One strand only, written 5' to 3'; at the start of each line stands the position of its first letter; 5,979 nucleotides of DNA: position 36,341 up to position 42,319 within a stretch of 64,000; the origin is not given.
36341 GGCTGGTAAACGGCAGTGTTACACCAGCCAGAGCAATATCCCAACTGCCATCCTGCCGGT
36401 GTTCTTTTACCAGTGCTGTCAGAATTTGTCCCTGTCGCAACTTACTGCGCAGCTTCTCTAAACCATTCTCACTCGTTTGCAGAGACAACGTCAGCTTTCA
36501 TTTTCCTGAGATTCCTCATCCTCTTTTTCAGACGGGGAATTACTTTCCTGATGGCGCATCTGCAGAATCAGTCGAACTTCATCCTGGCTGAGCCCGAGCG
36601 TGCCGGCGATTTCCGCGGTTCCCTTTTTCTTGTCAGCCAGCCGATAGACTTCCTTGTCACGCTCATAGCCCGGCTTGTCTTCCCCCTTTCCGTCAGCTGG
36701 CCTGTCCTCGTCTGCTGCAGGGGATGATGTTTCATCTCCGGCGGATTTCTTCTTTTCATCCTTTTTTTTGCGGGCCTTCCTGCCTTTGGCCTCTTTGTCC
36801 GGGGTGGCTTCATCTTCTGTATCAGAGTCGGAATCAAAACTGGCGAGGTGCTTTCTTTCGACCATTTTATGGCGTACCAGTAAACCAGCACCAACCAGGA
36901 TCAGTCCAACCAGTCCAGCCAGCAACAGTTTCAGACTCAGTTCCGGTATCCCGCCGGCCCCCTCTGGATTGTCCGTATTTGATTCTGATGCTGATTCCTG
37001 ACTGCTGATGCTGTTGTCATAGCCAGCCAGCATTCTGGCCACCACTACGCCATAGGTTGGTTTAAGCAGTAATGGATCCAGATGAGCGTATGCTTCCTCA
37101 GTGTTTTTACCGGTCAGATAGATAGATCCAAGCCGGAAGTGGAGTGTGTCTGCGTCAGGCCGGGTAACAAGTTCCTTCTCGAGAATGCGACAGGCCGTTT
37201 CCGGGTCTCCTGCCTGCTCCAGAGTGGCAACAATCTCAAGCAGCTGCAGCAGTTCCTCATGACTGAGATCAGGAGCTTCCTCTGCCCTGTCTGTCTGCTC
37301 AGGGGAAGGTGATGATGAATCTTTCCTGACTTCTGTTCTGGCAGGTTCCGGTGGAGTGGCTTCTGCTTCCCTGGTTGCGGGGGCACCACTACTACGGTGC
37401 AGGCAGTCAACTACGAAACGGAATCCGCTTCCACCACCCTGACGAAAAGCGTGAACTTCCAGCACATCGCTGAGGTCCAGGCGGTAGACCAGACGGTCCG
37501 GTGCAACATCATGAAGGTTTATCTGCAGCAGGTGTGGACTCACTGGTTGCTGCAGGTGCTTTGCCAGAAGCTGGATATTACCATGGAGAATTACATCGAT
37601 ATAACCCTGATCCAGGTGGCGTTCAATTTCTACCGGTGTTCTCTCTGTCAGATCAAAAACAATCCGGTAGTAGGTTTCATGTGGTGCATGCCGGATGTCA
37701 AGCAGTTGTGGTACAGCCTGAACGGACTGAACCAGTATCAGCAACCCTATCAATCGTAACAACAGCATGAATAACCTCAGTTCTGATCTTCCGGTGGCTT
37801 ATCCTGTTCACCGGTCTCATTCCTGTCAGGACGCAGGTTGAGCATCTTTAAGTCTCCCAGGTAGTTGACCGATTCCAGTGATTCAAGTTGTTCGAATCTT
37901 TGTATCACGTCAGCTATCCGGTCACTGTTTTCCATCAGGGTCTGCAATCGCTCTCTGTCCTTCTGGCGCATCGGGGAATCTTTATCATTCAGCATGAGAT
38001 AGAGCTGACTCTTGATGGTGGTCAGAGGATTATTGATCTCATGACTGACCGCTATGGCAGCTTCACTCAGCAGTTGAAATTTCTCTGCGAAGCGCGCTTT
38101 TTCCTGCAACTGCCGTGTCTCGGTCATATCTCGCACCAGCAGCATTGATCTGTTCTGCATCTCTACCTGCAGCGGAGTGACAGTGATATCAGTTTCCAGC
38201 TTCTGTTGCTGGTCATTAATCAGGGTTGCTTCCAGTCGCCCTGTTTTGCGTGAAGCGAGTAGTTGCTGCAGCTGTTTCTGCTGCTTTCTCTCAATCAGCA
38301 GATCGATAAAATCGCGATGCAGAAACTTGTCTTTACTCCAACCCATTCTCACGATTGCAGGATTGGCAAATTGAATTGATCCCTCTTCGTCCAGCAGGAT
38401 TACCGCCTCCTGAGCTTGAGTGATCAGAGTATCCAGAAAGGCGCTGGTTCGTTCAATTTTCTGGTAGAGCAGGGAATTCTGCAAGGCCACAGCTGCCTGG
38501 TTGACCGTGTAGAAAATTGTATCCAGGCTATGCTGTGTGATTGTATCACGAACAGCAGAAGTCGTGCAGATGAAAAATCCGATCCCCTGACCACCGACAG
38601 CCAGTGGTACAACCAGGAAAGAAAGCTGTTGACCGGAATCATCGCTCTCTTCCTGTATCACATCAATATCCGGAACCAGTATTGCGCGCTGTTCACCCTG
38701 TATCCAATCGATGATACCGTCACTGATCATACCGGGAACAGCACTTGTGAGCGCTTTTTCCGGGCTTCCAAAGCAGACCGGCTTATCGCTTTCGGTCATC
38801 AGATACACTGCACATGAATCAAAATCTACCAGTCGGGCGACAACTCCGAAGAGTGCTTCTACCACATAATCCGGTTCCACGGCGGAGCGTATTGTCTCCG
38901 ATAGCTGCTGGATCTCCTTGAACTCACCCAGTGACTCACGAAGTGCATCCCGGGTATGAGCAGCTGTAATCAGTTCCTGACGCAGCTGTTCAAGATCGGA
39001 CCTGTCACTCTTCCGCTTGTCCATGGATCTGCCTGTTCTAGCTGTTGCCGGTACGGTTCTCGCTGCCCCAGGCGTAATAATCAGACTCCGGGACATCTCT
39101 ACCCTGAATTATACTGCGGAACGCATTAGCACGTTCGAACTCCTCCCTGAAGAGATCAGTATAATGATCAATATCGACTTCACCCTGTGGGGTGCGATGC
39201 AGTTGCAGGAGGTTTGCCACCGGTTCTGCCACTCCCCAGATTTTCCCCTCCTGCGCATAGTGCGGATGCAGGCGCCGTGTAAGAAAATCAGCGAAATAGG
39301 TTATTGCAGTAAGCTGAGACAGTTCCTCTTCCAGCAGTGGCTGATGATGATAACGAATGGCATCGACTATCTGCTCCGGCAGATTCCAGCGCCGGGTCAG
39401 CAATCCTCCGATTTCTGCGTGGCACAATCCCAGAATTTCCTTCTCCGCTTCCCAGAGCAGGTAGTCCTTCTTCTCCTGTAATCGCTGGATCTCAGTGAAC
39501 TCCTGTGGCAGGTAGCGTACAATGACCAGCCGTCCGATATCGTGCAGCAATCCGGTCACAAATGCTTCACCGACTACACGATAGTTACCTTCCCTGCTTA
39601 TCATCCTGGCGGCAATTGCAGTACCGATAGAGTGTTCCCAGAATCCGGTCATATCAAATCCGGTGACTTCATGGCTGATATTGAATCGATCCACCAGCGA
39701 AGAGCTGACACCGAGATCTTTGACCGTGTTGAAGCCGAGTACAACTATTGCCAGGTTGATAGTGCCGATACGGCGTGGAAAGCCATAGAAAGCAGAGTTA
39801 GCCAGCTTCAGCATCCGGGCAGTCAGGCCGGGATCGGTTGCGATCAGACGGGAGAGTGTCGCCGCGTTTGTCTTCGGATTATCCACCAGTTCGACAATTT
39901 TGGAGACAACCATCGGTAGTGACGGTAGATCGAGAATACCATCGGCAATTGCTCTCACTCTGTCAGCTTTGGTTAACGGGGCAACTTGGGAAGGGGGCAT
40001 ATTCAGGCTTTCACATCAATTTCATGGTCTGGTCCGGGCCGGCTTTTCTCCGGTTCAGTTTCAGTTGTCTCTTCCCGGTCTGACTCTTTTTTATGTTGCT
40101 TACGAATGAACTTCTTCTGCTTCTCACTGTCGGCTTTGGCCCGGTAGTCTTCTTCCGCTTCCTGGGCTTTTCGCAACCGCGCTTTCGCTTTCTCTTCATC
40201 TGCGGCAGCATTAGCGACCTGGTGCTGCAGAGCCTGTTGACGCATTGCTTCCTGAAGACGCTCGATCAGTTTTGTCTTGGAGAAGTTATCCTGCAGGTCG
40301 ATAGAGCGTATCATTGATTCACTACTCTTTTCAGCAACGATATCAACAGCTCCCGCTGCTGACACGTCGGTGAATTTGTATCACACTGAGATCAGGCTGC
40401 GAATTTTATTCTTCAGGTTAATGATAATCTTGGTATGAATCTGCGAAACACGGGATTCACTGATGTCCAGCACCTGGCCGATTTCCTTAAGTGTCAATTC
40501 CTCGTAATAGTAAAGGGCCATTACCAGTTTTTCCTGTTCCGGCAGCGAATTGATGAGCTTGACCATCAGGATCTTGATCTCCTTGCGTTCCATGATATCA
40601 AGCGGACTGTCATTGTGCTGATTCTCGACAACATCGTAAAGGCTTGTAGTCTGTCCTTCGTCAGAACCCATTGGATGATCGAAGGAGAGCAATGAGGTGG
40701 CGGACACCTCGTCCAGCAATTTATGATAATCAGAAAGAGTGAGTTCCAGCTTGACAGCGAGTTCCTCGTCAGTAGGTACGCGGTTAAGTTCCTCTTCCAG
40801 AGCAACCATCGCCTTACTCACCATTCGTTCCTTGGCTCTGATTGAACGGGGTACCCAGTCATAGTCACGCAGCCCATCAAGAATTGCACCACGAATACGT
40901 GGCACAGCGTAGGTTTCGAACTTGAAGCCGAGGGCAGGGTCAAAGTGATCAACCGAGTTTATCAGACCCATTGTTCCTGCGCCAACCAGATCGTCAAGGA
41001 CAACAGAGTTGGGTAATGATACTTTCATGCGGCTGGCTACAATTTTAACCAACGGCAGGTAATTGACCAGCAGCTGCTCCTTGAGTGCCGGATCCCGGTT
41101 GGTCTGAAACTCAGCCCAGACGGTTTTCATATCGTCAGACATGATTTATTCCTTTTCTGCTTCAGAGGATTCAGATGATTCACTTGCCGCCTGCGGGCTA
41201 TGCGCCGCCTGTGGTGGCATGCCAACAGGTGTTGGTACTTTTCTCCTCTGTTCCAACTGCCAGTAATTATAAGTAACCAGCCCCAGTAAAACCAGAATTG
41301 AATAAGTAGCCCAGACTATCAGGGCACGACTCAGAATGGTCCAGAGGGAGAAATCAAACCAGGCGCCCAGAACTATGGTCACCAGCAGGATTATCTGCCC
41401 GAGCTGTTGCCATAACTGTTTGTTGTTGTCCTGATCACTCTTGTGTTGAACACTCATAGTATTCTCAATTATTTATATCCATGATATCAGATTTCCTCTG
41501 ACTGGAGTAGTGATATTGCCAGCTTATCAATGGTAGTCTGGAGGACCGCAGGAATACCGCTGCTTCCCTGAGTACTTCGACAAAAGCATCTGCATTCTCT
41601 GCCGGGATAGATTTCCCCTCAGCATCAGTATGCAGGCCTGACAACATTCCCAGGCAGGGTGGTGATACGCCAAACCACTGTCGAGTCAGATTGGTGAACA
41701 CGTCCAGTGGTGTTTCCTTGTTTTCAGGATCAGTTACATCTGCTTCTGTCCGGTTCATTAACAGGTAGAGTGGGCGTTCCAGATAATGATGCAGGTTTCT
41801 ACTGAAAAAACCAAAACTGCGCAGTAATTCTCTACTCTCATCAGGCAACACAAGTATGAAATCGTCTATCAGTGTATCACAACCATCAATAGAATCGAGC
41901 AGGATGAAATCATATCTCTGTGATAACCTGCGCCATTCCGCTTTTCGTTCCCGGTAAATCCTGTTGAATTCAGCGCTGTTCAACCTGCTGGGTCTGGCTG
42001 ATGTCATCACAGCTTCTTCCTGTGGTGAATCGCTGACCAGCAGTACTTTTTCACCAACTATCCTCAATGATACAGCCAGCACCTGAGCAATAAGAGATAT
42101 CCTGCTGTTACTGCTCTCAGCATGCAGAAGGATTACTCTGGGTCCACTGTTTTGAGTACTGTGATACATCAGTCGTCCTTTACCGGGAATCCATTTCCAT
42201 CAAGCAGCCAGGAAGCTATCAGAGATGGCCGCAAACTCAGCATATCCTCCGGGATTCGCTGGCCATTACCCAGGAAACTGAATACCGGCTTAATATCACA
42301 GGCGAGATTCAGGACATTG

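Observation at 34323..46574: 12-kb, 14-gene co-directional flagellar export operon that carries HDOD and HisKA-only GAF/PAS sensors instead of chemotaxis genes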

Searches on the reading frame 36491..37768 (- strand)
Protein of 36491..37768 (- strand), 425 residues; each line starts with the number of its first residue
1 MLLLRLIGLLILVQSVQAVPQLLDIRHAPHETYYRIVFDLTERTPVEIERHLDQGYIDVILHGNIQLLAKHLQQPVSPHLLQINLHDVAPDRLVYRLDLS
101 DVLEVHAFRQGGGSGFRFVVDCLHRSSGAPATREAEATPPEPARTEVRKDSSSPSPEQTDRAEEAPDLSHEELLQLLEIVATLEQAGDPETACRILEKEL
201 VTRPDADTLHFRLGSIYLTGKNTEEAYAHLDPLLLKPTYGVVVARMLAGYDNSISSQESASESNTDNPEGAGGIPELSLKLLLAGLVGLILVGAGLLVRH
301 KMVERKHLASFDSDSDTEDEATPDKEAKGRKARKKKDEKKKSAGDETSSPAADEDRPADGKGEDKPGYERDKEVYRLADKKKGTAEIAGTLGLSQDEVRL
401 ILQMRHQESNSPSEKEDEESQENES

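Call 4: search_protein_families(library=pfam, proteins=[window:36491-37768:-], max_evalue=1)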
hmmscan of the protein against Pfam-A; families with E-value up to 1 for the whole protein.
window:36491-37768:- (425 aa): 6 families
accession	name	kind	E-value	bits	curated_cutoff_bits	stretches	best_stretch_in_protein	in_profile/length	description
PF19610.4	DUF6115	-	0.00097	20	27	1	318-403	49-132/134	Family of unknown function (DUF6115)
PF13428.12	TPR_14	-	0.0028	18.6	23.5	1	177-215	5-43/44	Tetratricopeptide repeat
PF14559.12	TPR_19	-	0.0063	17.3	25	1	185-235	3-53/68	Tetratricopeptide repeat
PF24837.1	AMIN-like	-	0.095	13.2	27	1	21-44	2-25/129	AMIN-like domain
PF08374.16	Protocadherin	-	0.11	12.9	26.3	1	283-343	45-106/217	Protocadherin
PF13432.12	TPR_16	-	0.15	13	32.7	1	184-228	8-52/65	Tetratricopeptide repeat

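Call 20: search_protein_families(library=ncbifam, proteins=[window:36491-37768:-], max_evalue=0.1)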
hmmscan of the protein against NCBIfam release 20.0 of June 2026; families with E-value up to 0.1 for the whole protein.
window:36491-37768:- (425 aa): 1 family
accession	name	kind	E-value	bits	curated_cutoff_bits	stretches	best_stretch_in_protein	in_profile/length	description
NF040959.1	MamA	equivalog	0.0074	15.8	200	1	177-231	75-129/204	magnetosome protein MamA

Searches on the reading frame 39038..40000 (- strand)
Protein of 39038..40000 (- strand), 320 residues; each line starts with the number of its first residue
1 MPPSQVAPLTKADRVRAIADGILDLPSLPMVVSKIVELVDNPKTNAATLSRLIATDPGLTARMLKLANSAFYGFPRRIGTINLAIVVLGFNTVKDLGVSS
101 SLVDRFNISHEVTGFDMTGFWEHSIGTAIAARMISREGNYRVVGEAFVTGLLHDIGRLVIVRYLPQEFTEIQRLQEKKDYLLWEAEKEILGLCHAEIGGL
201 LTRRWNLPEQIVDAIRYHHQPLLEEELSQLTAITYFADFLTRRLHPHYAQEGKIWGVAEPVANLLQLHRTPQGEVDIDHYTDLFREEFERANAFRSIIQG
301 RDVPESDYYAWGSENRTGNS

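Call 4: search_protein_families(library=pfam, proteins=[window:39038-40000:-], max_evalue=1)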
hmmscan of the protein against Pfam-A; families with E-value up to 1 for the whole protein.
window:39038-40000:- (320 aa): 2 families
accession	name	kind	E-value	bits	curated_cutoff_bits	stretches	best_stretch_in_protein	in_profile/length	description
PF08668.18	HDOD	-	8.5e-65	218.4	22.9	1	25-221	1-196/196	HDOD domain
PF01966.28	HD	-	1.8e-08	35.1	22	1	121-240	2-113/116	HD domain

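Call 20: search_protein_families(library=ncbifam, proteins=[window:39038-40000:-], max_evalue=0.1)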
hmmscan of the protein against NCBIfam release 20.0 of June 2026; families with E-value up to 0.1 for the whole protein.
window:39038-40000:- (320 aa): 6 families
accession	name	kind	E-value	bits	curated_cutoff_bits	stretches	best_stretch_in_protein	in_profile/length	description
NF005519.0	PRK07152.1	equivalog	2e-06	27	315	1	122-242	199-308/361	nicotinate-nucleotide adenylyltransferase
TIGR00277.1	HDIG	domain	1.2e-05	25.1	27.6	1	120-220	5-83/84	HDIG domain-containing metalloprotein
TIGR00488.1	TIGR00488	equivalog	2.9e-05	24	70.15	1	145-240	33-120/173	bis(5'-nucleosyl)-tetraphosphatase (symmetrical) YqeK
NF009344.0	PRK12705.1-1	equivalog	0.00017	20.3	831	1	187-228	428-468/572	hypothetical protein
TIGR03319.1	RNase_Y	equivalog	0.00018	20.1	454.35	1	193-233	375-413/514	ribonuclease Y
TIGR02578.2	cas_TM1811_Csm1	equivalog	0.035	12.8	170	1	146-242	4-77/753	type III-A CRISPR-associated protein Cas10/Csm1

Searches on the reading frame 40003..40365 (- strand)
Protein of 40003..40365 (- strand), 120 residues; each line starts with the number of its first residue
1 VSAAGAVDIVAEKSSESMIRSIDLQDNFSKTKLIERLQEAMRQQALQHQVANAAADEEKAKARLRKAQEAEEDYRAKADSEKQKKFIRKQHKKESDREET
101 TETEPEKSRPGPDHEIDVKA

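Call 4: search_protein_families(library=pfam, proteins=[window:40003-40365:-], max_evalue=1)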
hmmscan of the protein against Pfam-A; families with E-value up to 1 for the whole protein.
window:40003-40365:- (120 aa): 2 families
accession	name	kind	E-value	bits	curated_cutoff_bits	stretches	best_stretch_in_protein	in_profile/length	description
PF12805.13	FUSC-like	-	0.0092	15.5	22.1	1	11-83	185-257/284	FUSC-like inner membrane protein yccS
PF22137.1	T6SS_Tle1-like_C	-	0.77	9.6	34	1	34-117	33-116/353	T6SS, Phospholipase effector Tle1-like, C-terminal domain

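Call 20: search_protein_families(library=ncbifam, proteins=[window:40003-40365:-], max_evalue=0.1)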
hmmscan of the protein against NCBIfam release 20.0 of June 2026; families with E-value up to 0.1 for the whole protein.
window:40003-40365:- (120 aa): 2 families
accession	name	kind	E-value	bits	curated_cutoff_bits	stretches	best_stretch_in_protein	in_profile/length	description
NF005807.0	PRK07667.1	equivalog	0.012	15.1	221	1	4-90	4-92/193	kinase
NF038076.1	fam_STM4015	hypoth_equivalog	0.012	14.6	275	1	3-61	220-277/290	STM4015 family protein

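Call 32: search_protein_families(library=pfam, alignment_id=A3, max_evalue=0.1)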
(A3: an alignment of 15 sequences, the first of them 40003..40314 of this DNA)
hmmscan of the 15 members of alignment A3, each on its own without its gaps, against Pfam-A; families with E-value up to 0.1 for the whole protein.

A. member 1, window:40003-40314:- (103 aa): 2 families
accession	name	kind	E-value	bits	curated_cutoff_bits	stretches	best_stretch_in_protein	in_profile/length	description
PF01088.27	Peptidase_C12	-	0.054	13.7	27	1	21-87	87-155/211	Ubiquitin carboxyl-terminal hydrolase, family 1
PF12805.13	FUSC-like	-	0.07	12.6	22.1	1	6-66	197-257/284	FUSC-like inner membrane protein yccS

B. families by the number of members that match (of 15 scanned): 11 families
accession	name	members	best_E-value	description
PF08527.15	PAD_M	1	0.0028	Protein-arginine deiminase (PAD) middle domain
PF03453.22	MoeA_N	1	0.0085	MoeA N-terminal region (domain I and II)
PF09713.15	A_thal_3526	1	0.0093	Plant protein 1589 of unknown function (A_thal_3526)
PF07813.17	LTXXQ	1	0.018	LTXXQ motif family protein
PF16500.10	Cyclin_N2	1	0.035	Cyclin-A N-terminal APC/C binding region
PF18804.6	CxC3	1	0.047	CxC3 like cysteine cluster associated with KDZ transposases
PF14942.11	Muted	1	0.052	Organelle biogenesis, Muted-like protein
PF01088.27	Peptidase_C12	1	0.054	Ubiquitin carboxyl-terminal hydrolase, family 1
PF25516.1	PTPase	1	0.059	Phosphotyrosine protein phosphatase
PF12805.13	FUSC-like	1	0.07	FUSC-like inner membrane protein yccS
PF07543.17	PGA2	1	0.092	Protein trafficking PGA2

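Call 82: find_homologous_proteins(query=A3, max_evalue=0.001)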
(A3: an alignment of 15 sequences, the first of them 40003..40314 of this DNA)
Query A3 (15 sequences) (103 aa, profile of the alignment): 109 proteins with E <= 0.001 among 2628 candidates.
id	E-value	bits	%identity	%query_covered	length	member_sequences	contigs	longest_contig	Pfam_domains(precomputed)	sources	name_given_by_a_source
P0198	2.3e-26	110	43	33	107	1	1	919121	-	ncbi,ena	-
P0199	3.7e-25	106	41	35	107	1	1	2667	-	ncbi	-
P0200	9.0e-25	105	36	24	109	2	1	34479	-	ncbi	ncbi:hypothetical protein ACFL1R_03440 [Candidatus Latescibacterota bacterium]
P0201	9.4e-25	105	-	-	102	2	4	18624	-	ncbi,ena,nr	ncbi:MAG: hypothetical protein B1H02_00265 [Candidatus Latescibacteria bacterium 4484_107]|nr:MAG: h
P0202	9.6e-25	105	37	26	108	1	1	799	-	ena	-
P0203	1.0e-24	105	37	31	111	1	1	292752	-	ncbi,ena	-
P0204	1.8e-24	104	36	27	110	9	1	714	-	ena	-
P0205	4.2e-24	103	45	21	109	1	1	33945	-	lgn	-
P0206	1.7e-23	101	41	26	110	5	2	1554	-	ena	-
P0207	5.6e-23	99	36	27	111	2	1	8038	-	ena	-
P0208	6.4e-23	99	41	26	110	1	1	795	-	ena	-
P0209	1.0e-22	98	-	-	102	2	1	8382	-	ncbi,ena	-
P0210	2.8e-22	97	37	26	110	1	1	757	-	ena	-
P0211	4.6e-22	96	57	100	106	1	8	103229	-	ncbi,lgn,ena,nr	ncbi:MAG: hypothetical protein ISR91_00670 [Candidatus Delongbacteria bacterium]|nr:hypothetical pro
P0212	6.3e-22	96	48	44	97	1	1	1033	-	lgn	-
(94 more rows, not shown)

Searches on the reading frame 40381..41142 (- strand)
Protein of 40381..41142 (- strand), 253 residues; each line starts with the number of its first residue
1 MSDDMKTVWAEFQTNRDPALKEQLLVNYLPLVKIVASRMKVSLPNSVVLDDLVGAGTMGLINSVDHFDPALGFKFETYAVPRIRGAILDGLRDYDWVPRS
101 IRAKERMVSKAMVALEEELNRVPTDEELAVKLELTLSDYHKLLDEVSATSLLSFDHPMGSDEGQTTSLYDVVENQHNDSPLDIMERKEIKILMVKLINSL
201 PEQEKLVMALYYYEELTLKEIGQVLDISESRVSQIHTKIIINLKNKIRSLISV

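Call 4: search_protein_families(library=pfam, proteins=[window:40381-41142:-], max_evalue=1)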
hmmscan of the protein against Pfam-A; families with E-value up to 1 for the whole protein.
window:40381-41142:- (253 aa): 11 families
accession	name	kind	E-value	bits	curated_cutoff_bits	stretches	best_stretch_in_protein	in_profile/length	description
PF04545.22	Sigma70_r4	-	3.7e-17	62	24.1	1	197-244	2-49/50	Sigma-70, region 4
PF04542.20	Sigma70_r2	-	4.6e-15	55.6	24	1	27-96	4-70/71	Sigma-70 region 2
PF04539.22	Sigma70_r3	-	8.1e-11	42.3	25.3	1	106-181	4-75/78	Sigma-70 region 3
PF08281.18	Sigma70_r4_2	-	1.7e-08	34.4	25.7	1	194-233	5-44/54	Sigma-70, region 4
PF13384.12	HTH_23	-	0.001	19.3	24.6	1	201-236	3-38/50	Homeodomain-like domain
PF04297.20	UPF0122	-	0.028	15.1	22.7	1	200-236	18-54/101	Putative helix-turn-helix protein, YlxM / p13 like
PF13613.12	HTH_Tnp_4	-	0.065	13.3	27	1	199-244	2-48/53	Helix-turn-helix of DDE superfamily endonuclease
PF07638.17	Sigma70_ECF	-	0.074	13.4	21.1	1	170-233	110-169/185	ECF sigma factor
PF21476.4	PF0610-like_N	-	0.11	13.1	33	1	206-232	6-31/50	PF0610-like, N-terminal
PF00196.25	GerE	-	0.12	12.4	23.5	1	199-234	2-36/57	Bacterial regulatory proteins, luxR family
PF12802.13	MarR_2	-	0.22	12.1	27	1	208-235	12-40/61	MarR family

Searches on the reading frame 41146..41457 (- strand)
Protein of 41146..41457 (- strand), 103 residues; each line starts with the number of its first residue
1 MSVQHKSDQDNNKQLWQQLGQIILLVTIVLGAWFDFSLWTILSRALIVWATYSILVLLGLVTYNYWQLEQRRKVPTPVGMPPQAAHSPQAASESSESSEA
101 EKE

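Call 4: search_protein_families(library=pfam, proteins=[window:41146-41457:-], max_evalue=1)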
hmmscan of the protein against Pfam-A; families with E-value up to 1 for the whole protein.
window:41146-41457:- (103 aa): 2 families
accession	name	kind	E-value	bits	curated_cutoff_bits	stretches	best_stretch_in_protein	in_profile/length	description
PF05767.17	Pox_A14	-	0.043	14.4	27.7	1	21-67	18-69/93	Poxvirus virion envelope protein A14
PF01080.22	Presenilin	-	0.41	9.8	34.3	1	4-67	46-111/408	Presenilin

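Call 20: search_protein_families(library=ncbifam, proteins=[window:41146-41457:-], max_evalue=0.1)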
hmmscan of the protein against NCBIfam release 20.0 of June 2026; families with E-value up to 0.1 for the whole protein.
window:41146-41457:- (103 aa): 1 family
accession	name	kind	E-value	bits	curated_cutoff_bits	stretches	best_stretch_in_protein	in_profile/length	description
NF007952.0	PRK10671.1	equivalog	0.086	10.9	1316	1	10-60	217-264/838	copper-exporting P-type ATPase CopA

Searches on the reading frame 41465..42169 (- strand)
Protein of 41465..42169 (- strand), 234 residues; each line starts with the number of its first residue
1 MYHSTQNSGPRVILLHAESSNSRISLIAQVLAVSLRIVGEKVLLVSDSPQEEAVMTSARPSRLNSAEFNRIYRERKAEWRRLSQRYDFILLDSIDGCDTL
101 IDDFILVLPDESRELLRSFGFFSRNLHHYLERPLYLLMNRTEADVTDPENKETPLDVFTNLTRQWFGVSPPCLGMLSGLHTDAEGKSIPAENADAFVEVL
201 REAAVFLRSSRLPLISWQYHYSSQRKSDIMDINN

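Call 4: search_protein_families(library=pfam, proteins=[window:41465-42169:-], max_evalue=1)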
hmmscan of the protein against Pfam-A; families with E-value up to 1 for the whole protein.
window:41465-42169:- (234 aa): 1 family
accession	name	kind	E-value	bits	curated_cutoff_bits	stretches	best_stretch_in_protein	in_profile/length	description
PF00890.30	FAD_binding_2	-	0.27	10.8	20.4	1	88-187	315-381/414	FAD binding domain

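Call 20: search_protein_families(library=ncbifam, proteins=[window:41465-42169:-], max_evalue=0.1)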
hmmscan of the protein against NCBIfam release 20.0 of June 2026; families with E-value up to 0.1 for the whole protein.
window:41465-42169:- (234 aa): 0 families
